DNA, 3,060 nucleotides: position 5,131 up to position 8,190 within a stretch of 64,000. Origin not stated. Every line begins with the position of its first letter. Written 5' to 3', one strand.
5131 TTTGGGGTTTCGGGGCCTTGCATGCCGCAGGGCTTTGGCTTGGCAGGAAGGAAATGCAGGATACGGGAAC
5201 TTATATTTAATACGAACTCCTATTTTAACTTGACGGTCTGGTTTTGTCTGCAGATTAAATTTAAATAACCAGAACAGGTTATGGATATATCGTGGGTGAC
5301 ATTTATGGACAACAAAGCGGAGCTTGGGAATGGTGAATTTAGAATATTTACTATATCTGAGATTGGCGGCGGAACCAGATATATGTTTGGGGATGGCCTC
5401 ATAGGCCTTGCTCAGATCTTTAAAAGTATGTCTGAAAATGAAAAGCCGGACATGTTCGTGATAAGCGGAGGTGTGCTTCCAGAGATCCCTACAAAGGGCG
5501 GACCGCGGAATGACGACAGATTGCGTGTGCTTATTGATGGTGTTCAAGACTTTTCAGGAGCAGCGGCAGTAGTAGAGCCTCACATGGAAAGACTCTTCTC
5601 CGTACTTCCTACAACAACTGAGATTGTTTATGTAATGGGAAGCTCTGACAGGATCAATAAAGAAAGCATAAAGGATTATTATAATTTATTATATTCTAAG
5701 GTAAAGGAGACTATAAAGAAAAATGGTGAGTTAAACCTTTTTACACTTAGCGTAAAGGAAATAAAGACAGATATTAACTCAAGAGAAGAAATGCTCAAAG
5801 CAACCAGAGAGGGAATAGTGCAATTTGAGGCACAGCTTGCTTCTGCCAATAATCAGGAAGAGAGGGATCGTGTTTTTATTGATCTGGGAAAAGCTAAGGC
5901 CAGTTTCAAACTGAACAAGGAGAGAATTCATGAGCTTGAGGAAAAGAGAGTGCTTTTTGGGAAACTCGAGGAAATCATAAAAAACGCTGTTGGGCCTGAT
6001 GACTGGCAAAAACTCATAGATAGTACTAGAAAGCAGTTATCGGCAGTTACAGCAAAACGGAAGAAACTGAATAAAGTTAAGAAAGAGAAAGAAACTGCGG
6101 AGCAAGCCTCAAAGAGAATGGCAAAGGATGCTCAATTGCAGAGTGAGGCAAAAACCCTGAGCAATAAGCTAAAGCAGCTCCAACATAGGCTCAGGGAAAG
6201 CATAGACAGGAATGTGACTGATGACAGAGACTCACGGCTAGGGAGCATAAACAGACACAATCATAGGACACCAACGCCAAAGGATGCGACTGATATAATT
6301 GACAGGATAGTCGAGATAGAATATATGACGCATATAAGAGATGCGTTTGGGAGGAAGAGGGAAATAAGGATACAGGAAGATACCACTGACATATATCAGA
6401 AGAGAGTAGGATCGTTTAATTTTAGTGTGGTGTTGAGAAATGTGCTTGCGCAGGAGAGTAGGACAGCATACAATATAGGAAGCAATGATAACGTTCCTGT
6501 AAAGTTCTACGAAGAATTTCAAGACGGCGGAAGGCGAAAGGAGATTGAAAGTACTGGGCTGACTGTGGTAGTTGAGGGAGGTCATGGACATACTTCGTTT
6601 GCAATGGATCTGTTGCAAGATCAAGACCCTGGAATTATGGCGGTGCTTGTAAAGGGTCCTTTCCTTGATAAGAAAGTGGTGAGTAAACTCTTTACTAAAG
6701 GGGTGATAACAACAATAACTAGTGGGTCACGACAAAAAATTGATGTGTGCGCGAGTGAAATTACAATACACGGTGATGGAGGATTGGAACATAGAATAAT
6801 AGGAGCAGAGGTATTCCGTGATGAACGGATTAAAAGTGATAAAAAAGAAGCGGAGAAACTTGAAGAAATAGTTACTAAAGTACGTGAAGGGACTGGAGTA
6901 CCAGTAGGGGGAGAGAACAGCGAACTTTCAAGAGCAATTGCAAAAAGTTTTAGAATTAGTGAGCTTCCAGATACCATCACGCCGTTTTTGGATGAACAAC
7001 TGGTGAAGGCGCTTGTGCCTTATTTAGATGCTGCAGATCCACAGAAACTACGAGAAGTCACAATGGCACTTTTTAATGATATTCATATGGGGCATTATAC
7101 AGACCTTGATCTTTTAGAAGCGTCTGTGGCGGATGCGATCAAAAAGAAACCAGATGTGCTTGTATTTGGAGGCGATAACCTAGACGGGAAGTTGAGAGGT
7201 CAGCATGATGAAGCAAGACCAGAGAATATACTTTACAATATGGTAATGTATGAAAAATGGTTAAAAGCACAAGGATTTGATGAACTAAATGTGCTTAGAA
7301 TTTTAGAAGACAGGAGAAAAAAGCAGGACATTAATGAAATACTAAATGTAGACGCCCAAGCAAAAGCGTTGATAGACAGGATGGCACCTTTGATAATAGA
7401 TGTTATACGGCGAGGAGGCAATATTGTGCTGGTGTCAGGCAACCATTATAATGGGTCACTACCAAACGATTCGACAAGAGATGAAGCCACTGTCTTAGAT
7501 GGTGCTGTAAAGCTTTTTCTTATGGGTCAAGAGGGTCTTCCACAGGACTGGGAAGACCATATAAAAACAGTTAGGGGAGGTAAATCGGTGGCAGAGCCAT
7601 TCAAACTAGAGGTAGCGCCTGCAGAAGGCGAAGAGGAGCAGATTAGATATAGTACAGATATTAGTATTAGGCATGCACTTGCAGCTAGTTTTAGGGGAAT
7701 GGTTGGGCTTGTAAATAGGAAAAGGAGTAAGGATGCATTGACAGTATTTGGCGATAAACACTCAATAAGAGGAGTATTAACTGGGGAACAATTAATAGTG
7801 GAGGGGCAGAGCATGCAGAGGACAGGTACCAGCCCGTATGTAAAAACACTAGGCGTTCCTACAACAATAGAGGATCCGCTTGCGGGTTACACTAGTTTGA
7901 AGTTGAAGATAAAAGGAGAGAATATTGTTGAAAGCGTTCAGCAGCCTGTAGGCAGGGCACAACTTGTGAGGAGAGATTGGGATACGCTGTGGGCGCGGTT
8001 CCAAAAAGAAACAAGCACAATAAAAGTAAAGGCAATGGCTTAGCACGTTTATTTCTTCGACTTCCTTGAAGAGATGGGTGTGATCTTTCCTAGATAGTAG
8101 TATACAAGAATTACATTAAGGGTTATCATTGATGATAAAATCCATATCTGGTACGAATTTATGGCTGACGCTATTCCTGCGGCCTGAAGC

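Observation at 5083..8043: Low-GC island encoding a 920-aa single-chain tandem metallophosphoesterase (degenerate plus intact copy) with a ~180-aa coiled-coil insertion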

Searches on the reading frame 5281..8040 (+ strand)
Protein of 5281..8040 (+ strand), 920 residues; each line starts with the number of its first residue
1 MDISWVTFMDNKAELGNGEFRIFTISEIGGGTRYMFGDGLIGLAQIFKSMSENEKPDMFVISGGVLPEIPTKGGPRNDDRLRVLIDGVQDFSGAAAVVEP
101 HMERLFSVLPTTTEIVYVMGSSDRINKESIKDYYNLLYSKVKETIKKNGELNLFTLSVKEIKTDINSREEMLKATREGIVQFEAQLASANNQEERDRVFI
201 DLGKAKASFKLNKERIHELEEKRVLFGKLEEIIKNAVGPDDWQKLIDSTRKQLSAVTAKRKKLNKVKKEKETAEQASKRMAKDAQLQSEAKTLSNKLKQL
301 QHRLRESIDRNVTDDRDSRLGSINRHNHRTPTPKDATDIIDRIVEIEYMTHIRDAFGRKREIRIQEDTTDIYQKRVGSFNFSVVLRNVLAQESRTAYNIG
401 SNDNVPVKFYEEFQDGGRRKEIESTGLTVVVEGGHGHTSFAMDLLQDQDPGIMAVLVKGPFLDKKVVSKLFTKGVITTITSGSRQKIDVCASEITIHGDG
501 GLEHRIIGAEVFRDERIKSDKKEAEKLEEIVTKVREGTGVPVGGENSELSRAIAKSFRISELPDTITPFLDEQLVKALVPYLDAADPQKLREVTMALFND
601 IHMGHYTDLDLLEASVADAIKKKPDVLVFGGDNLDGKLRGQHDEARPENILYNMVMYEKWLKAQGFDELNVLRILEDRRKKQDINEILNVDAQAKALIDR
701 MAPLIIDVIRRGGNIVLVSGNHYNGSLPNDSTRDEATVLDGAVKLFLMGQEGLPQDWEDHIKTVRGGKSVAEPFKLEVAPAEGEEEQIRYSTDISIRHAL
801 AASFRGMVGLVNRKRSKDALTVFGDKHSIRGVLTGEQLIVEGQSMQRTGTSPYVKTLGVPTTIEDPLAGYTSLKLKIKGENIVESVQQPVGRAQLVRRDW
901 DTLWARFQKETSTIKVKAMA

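Call 3: search_protein_families(library=pfam, proteins=[window:5281-8040:+], max_evalue=10)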
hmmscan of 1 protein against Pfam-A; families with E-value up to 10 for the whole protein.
window:5281-8040:+ (920 aa): 5 families
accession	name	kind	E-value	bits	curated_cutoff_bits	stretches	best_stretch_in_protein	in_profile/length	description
PF00149.33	Metallophos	-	0.00033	21.6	21.5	1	596-649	4-48/191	Calcineurin-like phosphoesterase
PF10482.14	CtIP_N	-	0.021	15.2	27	1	241-307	4-68/120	Tumour-suppressor protein CtIP N-terminal domain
PF24611.2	Spectrin_Anc-1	-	0.093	13.5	33.2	1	240-302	21-84/115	Nuclear anchorage protein 1, spectrin-like repeat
PF15136.11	UPF0449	-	4.4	8.3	27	0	254-312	39-96/98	Uncharacterised protein family UPF0449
PF14584.11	DUF4446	-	7.4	7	27.4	0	249-310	20-81/150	Protein of unknown function (DUF4446)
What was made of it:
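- On Calcineurin-like metallophosphoesterase superfamily (Pfam PF00149/PF12850), C-terminal unit: The window protein scores 21.6 bits against a cutoff of 21.5, which is marginal (call 3).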

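Call 4: search_protein_families(library=ncbifam, proteins=[window:5281-8040:+], max_evalue=10)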
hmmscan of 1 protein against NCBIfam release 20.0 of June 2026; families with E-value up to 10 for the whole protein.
window:5281-8040:+ (920 aa): 3 families
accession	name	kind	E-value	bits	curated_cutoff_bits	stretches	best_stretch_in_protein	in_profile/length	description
NF008460.0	PRK11340.1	equivalog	0.0015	18.1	188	1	584-634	46-91/271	phosphodiesterase YaeI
NF038345.1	wall_hydro_RipC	exception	0.12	11.8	425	1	187-309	68-191/362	peptidoglycan hydrolase RipC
NF003034.1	PRK03918.1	equivalog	0.44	8.4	700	1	128-347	203-418/878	DNA double-strand break repair ATPase Rad50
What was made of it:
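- On Mre11/SbcD family: No Mre11_DNA_bind hit and no SbcD or Mre11 NCBIfam hit, even at E<=10 (calls 3, 4).
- On Rad50/SMC-type coiled-coil arm: The Rad50 NCBIfam hit (E=0.44) covers only the helical region (calls 3, 4).
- The weak NCBIfam hit is to phosphodiesterase YaeI (call 4).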

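Call 5: search_protein_families(library=padloc, proteins=[window:5281-8040:+], max_evalue=10)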
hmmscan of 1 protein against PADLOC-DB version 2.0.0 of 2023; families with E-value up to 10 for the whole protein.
window:5281-8040:+ (920 aa): 2 families
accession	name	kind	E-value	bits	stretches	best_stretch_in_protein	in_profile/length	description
PDLC00511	JetC1|JetC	-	0.00036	16.6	1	192-311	625-745/1108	DUF3584 domain; MukB-like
PDLC01352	Cas6f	-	0.12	10.6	1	202-310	51-158/183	"CAS-I,CAS-II,CAS-III,CAS-IV,CAS-V,CAS-VI; crRNAmaturation"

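Call 6: search_solved_structures(query=window:5281-8040:+, max_evalue=10, show_alignments=2)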
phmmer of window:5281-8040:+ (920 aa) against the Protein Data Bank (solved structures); distinct sequences matched with E-value up to 10: 1.
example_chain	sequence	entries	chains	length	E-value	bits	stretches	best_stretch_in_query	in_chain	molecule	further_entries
7xcn_M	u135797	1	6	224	0.21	12.9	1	89-193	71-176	Trimethylamine methyltransferase corrinoid protein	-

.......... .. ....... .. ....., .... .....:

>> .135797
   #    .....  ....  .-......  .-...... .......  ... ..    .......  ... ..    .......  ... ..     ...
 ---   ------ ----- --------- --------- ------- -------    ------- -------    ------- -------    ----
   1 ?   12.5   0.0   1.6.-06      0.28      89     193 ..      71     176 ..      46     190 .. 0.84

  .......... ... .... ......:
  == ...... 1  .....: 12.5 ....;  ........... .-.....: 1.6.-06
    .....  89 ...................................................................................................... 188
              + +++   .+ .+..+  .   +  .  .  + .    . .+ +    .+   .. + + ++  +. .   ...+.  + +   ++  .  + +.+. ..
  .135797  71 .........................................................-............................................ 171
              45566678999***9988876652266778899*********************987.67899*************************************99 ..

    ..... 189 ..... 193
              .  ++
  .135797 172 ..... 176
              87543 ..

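Call 7: find_homologous_proteins(query=window:5281-8040:+, max_evalue=0.001)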
Query window:5281-8040:+ (920 aa): 5 proteins with E <= 0.001 among 8000 candidates.
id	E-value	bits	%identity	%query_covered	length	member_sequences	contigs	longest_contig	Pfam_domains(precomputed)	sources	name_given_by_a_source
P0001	0.0e+0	2014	100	99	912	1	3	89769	-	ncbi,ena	-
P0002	2.8e-270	917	50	99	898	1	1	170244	PF00149.34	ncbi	ncbi:MAG: hypothetical protein ACYCO0_00625 [Candidatus Micrarchaeaceae archaeon]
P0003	7.8e-265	899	49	99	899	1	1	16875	-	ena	-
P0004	3.6e-89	318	29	98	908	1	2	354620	PF00149.34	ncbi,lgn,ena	-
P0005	1.4e-84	303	29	92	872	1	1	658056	-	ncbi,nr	ncbi:MAG: metallophosphoesterase [Candidatus Micrarchaeota archaeon]|nr:metallophosphoesterase [Cand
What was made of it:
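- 5305..8043 (+): Probable true coding sequence (912 aa + stop). The mechanical ORF starts at 5281 (920 aa); residue numbers in this report use the 920-aa numbering. Database protein P0001 is 912 aa and 100% identical (call 7).
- The closest known relatives of the window's protein are still the syntenic orthologues P0002 and P0003 (call 7). The database lists the identical protein on 3 contigs from two sources (call 7).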

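Call 11: find_encoding_contigs(protein=P0002, flank=10000, max_places=3)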
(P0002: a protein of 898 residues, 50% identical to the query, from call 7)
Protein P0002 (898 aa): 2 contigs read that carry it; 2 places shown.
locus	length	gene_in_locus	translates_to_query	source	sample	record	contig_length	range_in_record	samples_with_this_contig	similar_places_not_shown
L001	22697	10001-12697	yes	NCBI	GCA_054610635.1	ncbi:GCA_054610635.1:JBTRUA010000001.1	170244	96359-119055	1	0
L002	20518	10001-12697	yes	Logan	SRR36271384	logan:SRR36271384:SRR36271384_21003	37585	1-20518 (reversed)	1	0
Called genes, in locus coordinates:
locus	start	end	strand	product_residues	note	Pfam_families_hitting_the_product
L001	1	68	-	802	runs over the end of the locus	PF03104:DNA_pol_B_exo1, PF13482:RNase_H_2 (weak), PF10108:DNA_pol_B_exo2 (faint), PF00136:DNA_pol_B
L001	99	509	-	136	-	-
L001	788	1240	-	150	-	PF01037:AsnC_trans_reg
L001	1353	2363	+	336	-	PF18152:DAHP_snth_FXD, PF03102:NeuB (faint), PF00793:DAHP_synth_1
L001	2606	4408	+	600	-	PF05673:DUF815 (faint), PF02367:TsaE (faint), PF12775:AAA_7 (faint), PF00158:Sigma54_activat (faint), PF00004:AAA, PF17862:AAA_lid_3, PF00004:AAA, PF17862:AAA_lid_3, +16 more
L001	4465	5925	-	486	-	PF00344:SecY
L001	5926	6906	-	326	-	-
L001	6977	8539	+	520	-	PF00528:BPD_transp_1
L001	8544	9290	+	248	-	PF00005:ABC_tran, PF13304:AAA_21 (faint)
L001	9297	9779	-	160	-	PF09821:AAA_assoc_C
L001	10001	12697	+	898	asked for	PF00149:Metallophos (faint)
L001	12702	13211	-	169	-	-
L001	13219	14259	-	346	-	PF06053:DUF929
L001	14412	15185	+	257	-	PF01791:DeoC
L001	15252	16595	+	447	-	PF00464:SHMT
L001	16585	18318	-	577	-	PF02511:Thy1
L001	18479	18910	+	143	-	-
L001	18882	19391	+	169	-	PF01025:GrpE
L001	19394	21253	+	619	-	PF00012:HSP70, PF06723:MreB_Mbl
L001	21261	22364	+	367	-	PF00226:DnaJ, PF01556:DnaJ_C, PF00684:DnaJ_CXXCXGXG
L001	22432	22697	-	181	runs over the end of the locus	-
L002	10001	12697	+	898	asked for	PF00149:Metallophos (faint)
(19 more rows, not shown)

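Call 12: find_encoding_contigs(protein=P0004, flank=10000, max_places=2)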
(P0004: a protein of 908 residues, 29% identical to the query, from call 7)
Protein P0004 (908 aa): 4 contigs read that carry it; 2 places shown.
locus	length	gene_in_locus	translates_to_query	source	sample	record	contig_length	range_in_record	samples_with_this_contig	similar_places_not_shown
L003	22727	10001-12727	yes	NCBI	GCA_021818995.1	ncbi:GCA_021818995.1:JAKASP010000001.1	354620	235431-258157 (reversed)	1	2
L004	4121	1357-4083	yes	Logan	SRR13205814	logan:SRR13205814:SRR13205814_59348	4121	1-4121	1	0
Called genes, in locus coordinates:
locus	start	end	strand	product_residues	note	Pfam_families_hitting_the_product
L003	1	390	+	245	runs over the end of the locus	PF02002:TFIIE_alpha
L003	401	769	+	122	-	-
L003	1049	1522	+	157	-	-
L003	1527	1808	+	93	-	PF00471:Ribosomal_L33 (faint), PF00935:Ribosomal_L44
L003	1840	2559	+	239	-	PF00575:S1, PF07541:EIF_2_alpha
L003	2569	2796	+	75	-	-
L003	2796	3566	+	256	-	PF09754:PAC2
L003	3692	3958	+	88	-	PF14542:Acetyltransf_CG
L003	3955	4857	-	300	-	PF02511:Thy1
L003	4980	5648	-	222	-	PF01940:DUF92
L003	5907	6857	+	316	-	PF11731:Cdd1 (faint), PF14520:HHH_5, PF00154:RecA_N, PF08423:Rad51, PF13481:AAA_25 (weak), PF06745:ATPase (weak)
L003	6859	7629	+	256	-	PF00590:TP_methylase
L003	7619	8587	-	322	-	PF03706:LPG_synthase_TM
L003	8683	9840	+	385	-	PF02778:tRNA_int_endo_N, PF01974:tRNA_int_endo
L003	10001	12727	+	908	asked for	PF00149:Metallophos (faint)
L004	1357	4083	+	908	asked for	PF00149:Metallophos (faint)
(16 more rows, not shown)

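Call 13: find_encoding_contigs(protein=P0005, flank=10000, max_places=2)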
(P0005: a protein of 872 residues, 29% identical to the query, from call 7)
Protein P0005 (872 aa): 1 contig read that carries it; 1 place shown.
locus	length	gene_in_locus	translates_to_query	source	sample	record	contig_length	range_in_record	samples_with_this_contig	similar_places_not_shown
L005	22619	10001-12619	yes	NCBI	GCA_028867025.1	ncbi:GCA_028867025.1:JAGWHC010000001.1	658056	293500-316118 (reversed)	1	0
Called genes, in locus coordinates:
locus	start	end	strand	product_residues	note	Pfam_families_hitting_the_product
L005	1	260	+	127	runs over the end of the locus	-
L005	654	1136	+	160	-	-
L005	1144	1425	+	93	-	PF00471:Ribosomal_L33 (faint), PF00935:Ribosomal_L44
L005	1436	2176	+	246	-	PF00575:S1, PF07541:EIF_2_alpha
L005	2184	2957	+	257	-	PF09754:PAC2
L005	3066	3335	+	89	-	PF14542:Acetyltransf_CG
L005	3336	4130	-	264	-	PF02511:Thy1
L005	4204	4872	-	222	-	PF01940:DUF92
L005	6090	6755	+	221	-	PF00121:TIM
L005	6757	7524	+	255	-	PF00590:TP_methylase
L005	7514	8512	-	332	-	PF03706:LPG_synthase_TM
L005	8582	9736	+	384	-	PF02778:tRNA_int_endo_N (faint), PF01974:tRNA_int_endo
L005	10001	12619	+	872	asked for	-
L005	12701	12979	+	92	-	PF05239:PRC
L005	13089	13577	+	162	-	PF00383:dCMP_cyt_deam_1, PF14437:MafB19-deam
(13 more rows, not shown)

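Call 14: find_encoding_contigs(protein=P0003, flank=10000, max_places=2)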
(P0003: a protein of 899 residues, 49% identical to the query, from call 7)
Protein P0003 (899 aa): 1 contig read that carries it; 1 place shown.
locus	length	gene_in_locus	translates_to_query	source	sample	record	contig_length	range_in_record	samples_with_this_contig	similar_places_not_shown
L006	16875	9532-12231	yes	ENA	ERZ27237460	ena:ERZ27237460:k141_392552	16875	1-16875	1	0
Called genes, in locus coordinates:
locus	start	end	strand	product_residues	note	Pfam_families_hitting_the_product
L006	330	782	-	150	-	PF01037:AsnC_trans_reg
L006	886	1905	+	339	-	PF18152:DAHP_snth_FXD, PF00793:DAHP_synth_1, PF03102:NeuB (faint)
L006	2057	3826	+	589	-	PF05673:DUF815 (faint), PF06068:TIP49 (faint), PF25199:nSTAND_NTPase5 (faint), PF00004:AAA, PF17862:AAA_lid_3, PF00004:AAA, PF07724:AAA_2 (weak), PF17862:AAA_lid_3, +18 more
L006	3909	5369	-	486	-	PF00344:SecY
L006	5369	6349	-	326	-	PF02830:V4R (weak)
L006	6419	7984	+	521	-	PF00528:BPD_transp_1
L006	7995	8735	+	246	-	PF00005:ABC_tran, PF13304:AAA_21 (faint)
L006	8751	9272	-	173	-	PF09821:AAA_assoc_C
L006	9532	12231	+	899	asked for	-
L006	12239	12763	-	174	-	-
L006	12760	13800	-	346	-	PF06053:DUF929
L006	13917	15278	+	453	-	PF00464:SHMT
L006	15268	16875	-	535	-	?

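Call 20: search_protein_representatives(alignment_id=A1)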
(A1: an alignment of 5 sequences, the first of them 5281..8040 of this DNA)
Query: 5 sequences, 905 profile positions. Proteins with E-value up to 0.001 (for the whole library): 88; up to 1e-10: 71; up to 1e-30: 43. The best 88 are listed.
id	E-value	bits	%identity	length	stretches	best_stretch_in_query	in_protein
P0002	0.0e+00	1612.6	-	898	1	1-904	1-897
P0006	1.0e-288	976.8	-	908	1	3-904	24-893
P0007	1.4e-233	794.3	-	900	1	7-899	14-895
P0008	9.4e-186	636.1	-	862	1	7-883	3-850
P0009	9.5e-178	609.6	-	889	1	5-898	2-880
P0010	2.2e-153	529.0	-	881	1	8-902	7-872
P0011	1.3e-152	526.5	-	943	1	7-896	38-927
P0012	6.9e-139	481.0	-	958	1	6-900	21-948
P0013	3.1e-132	459.0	-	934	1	7-894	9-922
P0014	9.0e-127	440.9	-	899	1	8-901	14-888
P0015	5.4e-124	431.7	-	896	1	3-901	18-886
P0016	4.5e-118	412.1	-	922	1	9-880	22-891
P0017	7.0e-117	408.2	-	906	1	9-902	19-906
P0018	6.2e-116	405.1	-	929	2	259-896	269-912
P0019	1.2e-114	400.8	-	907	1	2-892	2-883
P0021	9.0e-97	341.7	-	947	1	7-895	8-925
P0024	5.6e-84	299.3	-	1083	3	260-896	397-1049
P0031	6.7e-49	183.2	-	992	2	13-478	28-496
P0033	6.4e-46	173.4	-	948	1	9-883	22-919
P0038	3.4e-40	154.5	-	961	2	9-362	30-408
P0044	4.9e-35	137.4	-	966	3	10-182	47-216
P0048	1.1e-30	122.9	-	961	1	13-772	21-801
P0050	4.3e-29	117.7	-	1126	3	7-230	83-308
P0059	1.2e-24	103.1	-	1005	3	141-734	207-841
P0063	3.8e-19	84.8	-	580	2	581-855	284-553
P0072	1.6e-12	62.8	-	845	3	601-854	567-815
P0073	2.6e-12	62.2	-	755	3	585-664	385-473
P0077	9.3e-10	53.7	-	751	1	583-732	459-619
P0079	1.5e-08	49.7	-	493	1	585-734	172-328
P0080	2.5e-08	49.0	-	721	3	565-850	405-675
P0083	1.6e-06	43.0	-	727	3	597-732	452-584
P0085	2.1e-06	42.6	-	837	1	569-734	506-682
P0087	1.5e-05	39.8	-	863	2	539-742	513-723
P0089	5.1e-05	38.1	-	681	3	578-730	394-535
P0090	6.0e-05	37.8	-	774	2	560-732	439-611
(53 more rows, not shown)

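Call 21: predict_structure(alignment_id=A1)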
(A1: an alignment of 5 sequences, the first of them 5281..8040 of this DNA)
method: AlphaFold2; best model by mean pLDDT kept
length: 920 residues; sequences in the alignment: 5
mean_pLDDT: 52.2   pTM: 0.51
mean pLDDT of the five models: 52.2, 51.1, 49.8, 47.9, 44.0
residues with pLDDT >= 90: 0; 70-90: 237; 50-70: 254; < 50: 429
segments of 3 or more residues with pLDDT < 50: 1-17, 27-36, 67-96, 316-318, 320-333, 367-369, 375-380, 386-430, 432-490, 500-502, 539-554, 556-558, 565-568, 572-581, 600-608, 635-659, 663-666, 675-689, 720-733, 766-774, 780-868, 892-894, 897-920
pLDDT, mean of each block of 10 residues (from residue 1): 21 40 56 44 77 76 51 33 31 47 73 72 61 71 68 58 76 78 78 65 68 75 76 71 80 81 63 71 79 78 72 50 34 62 75 64 58 49 47 22 23 23 37 34 25 30 28 25 29 55 55 69 60 52 42 48 49 47 56 65 45 73 73 41 30 45 50 49 44 65 83 70 40 58 74 77 53 49 44 42 24 22 27 32 27 19 33 58 52 45 33 25
secondary structure, 60 per line:
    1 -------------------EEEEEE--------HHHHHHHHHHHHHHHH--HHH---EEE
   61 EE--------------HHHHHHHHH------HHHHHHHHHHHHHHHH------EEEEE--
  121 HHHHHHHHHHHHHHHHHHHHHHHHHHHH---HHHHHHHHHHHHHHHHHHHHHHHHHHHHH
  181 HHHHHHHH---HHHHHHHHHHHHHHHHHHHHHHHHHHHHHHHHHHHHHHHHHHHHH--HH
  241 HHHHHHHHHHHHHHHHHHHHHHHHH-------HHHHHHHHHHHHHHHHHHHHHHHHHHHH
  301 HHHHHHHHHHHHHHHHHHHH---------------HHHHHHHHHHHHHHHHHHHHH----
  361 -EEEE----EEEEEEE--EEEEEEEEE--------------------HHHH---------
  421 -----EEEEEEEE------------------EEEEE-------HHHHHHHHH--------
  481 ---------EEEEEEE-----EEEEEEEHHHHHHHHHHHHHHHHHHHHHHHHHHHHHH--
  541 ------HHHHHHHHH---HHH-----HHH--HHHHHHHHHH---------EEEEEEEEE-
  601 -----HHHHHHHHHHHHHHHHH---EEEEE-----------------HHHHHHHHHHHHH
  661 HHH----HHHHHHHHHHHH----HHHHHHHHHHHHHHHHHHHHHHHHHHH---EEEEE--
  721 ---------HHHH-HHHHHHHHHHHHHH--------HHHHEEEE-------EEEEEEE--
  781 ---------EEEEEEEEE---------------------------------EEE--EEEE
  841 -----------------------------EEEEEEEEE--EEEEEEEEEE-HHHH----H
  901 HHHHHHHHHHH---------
elements in order (helices of 4 or more, strands of 3 or more residues): E20-25 H34-49 E58-62 H77-85 H92-107 E114-118 H121-148 H152-188 H192-236 H239-265 H273-320 H336-356 E362-365 E370-376 E379-387 H408-411 E426-433 E452-456 H464-472 E490-496 E502-508 H509-538 H547-555 H572-581 E591-599 H606-622 E626-630 H648-663 H668-679 H684-710 E714-718 H730-733 H735-748 H757-760 E761-764 E772-778 E790-798 E832-834 E837-840 E870-878 E881-890 H892-895 H900-911
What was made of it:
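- Tried and rejected: (6) The first AlphaFold run with 5 sequences was unusable (pLDDT 52, call 21).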

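Call 23: find_homologous_proteins(query=A2, max_evalue=0.00001)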
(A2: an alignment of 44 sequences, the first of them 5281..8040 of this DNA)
Query A2 (44 sequences) (920 aa, profile of the alignment): 5 proteins with E <= 0.00001 among 8000 candidates.
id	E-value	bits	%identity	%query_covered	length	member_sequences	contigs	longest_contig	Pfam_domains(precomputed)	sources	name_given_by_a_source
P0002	7.7e-266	903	50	99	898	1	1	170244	PF00149.34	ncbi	ncbi:MAG: hypothetical protein ACYCO0_00625 [Candidatus Micrarchaeaceae archaeon]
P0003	4.0e-261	887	49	99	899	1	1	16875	-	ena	-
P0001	5.1e-252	857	100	99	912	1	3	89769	-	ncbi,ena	-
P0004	5.0e-244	831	29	98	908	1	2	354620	PF00149.34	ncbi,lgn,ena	-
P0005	1.2e-239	816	29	92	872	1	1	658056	-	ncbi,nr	ncbi:MAG: metallophosphoesterase [Candidatus Micrarchaeota archaeon]|nr:metallophosphoesterase [Cand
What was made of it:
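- Tried and rejected: It returned only the same five proteins, probably swamped by helical low-complexity words (call 23).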
